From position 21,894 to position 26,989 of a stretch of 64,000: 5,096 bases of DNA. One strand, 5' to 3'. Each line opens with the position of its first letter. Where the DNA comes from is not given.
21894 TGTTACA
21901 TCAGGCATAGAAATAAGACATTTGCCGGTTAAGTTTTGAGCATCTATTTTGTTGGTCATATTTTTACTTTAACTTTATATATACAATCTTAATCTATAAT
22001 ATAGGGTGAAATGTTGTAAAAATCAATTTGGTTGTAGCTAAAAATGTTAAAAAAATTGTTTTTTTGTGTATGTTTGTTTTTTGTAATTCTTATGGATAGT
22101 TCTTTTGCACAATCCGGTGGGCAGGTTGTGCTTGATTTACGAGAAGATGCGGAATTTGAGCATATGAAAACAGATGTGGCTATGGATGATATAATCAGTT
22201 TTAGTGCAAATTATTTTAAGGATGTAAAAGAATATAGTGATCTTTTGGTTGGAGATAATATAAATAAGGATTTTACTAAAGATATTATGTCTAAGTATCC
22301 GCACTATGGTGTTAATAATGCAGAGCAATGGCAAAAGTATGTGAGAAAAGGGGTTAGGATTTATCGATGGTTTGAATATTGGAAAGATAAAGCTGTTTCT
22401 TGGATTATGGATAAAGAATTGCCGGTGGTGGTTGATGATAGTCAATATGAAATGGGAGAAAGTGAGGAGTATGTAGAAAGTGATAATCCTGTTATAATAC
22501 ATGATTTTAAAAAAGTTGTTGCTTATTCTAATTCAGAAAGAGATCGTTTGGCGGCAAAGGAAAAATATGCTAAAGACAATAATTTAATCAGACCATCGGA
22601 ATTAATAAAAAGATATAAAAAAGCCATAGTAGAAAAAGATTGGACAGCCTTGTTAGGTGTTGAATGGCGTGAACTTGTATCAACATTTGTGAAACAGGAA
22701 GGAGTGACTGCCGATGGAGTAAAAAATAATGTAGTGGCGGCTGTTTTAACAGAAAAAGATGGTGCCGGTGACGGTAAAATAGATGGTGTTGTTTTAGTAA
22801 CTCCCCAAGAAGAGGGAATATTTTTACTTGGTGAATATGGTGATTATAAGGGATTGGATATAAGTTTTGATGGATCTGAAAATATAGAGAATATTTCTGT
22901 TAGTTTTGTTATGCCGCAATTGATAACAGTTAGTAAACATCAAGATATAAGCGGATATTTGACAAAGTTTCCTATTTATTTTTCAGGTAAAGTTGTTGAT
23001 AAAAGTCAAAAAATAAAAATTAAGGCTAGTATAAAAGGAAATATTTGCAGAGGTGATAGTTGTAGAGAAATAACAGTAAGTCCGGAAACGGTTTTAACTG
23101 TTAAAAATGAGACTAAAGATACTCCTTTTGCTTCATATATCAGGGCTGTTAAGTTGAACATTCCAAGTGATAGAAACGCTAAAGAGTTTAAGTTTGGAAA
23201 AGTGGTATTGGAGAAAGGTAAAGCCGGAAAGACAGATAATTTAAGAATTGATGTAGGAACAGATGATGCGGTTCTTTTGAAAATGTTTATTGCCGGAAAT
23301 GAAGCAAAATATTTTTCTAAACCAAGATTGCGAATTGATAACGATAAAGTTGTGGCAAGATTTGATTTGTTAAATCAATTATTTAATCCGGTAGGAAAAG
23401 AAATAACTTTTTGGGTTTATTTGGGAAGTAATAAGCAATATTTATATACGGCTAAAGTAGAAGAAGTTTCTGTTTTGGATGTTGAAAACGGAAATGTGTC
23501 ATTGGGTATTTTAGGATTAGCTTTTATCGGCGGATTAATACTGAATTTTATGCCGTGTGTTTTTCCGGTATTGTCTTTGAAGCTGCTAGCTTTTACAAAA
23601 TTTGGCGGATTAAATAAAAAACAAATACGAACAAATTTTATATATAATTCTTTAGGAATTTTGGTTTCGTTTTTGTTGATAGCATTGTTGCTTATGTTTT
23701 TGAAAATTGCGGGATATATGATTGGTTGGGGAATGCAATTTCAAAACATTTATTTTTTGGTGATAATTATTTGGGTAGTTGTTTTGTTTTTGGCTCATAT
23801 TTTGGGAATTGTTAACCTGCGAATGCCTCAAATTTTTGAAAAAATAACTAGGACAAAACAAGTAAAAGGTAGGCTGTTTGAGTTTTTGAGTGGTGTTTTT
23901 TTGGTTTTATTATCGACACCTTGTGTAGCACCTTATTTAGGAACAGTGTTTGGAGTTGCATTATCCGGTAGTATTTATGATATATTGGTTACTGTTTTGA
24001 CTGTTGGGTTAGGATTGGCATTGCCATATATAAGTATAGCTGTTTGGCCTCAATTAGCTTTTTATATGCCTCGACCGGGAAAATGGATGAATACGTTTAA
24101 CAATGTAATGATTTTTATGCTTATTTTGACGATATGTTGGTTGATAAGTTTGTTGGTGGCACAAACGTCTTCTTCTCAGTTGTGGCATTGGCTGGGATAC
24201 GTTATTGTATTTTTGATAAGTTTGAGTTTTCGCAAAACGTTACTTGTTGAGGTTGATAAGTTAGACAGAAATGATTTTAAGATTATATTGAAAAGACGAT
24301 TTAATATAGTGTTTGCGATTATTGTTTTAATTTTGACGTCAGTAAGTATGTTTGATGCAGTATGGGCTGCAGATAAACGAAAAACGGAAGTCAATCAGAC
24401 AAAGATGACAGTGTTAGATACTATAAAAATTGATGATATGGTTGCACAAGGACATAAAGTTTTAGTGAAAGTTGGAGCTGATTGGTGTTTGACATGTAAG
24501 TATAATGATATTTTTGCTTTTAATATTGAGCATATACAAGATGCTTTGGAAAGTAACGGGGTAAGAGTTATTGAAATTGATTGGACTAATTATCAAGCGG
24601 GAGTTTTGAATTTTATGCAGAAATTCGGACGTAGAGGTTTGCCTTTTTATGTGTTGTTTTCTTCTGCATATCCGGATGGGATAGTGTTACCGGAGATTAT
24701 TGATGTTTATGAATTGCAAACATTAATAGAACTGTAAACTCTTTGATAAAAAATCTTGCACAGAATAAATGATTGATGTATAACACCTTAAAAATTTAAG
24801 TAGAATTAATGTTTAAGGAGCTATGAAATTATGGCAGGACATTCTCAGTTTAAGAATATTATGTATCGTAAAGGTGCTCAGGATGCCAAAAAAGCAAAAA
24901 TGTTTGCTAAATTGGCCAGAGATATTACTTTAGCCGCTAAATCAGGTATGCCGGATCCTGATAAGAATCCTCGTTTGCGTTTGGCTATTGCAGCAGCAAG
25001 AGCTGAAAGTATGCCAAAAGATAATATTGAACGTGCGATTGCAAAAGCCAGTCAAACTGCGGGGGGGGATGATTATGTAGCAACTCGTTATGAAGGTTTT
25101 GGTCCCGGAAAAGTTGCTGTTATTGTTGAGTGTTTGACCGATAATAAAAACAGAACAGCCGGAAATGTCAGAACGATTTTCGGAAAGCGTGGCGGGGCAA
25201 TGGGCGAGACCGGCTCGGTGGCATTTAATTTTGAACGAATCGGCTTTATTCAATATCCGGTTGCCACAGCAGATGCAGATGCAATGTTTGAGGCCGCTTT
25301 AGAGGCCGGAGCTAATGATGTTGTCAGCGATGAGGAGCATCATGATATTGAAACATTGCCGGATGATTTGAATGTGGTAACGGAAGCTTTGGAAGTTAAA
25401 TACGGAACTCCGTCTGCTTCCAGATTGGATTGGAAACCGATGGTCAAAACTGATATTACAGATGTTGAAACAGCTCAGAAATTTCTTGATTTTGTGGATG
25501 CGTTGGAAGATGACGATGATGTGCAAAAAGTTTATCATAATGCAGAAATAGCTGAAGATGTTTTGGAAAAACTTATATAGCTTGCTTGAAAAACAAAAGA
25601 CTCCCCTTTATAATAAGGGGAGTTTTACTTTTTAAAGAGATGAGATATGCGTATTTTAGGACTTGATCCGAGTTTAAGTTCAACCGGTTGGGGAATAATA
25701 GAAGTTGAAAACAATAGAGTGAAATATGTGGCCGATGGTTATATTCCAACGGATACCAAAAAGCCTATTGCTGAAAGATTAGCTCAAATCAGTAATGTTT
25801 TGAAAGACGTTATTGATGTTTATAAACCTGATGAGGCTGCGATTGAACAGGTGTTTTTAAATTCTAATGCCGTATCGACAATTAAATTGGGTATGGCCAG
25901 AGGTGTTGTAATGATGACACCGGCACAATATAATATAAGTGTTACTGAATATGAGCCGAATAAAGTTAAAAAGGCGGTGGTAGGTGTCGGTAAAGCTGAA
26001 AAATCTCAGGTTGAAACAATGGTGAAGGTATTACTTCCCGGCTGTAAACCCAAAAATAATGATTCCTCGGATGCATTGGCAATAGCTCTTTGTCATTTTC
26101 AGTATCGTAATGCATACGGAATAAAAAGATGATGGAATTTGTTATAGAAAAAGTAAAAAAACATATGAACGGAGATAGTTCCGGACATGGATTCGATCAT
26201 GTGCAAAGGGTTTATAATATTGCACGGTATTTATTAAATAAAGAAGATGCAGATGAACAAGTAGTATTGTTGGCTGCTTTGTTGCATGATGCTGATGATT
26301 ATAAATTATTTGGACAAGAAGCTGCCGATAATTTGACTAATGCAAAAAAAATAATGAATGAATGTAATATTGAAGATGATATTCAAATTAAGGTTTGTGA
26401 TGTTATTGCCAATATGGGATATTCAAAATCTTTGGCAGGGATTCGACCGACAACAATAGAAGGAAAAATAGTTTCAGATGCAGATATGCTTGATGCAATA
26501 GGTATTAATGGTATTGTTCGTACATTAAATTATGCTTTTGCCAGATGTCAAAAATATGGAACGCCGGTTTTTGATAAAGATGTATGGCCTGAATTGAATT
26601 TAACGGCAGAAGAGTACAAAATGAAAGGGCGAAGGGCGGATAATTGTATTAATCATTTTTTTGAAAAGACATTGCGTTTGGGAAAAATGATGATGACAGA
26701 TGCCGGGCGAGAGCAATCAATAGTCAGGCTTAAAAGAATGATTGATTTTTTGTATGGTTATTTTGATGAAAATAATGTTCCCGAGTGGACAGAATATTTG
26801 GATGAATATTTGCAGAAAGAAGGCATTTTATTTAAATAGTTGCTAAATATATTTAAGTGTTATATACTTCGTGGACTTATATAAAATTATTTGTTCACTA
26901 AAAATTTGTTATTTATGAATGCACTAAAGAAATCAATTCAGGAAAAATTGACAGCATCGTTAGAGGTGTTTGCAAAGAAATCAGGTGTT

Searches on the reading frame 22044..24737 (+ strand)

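Call 27: search_protein_families(library=pfam, proteins=[window:22044-24737:+], max_evalue=0.00001)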
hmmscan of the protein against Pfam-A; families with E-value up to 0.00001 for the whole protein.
window:22044-24737:+ (897 aa): 2 families
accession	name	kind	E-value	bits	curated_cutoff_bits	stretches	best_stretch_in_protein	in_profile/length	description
PF02683.22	DsbD_TM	-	2.5e-09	37.2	27.1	1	489-702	4-216/219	Cytochrome C biogenesis protein transmembrane domain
PF13899.12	Thioredoxin_7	-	6.5e-08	33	27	1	800-872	14-81/83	Thioredoxin-like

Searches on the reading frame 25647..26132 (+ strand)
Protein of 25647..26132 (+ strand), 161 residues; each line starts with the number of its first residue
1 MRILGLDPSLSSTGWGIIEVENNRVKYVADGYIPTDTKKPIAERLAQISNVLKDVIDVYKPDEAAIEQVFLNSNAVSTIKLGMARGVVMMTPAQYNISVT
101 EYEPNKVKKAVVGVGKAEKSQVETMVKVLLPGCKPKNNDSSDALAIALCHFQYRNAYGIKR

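Call 28: search_protein_families(library=pfam, proteins=[window:25647-26132:+], max_evalue=0.00001)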
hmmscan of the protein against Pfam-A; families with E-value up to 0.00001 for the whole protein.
window:25647-26132:+ (161 aa): 1 family
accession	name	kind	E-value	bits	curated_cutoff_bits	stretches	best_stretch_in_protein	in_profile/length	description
PF02075.23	RuvC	-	8.7e-47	159.2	22.2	1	3-150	1-148/148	Crossover junction endodeoxyribonuclease RuvC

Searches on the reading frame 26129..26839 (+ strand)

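Call 28: search_protein_families(library=pfam, proteins=[window:26129-26839:+], max_evalue=0.00001)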
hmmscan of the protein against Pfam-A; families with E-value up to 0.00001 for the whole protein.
window:26129-26839:+ (236 aa): 1 family
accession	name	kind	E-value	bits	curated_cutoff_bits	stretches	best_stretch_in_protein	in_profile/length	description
PF01966.28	HD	-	8e-10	39.5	22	1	22-123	2-115/116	HD domain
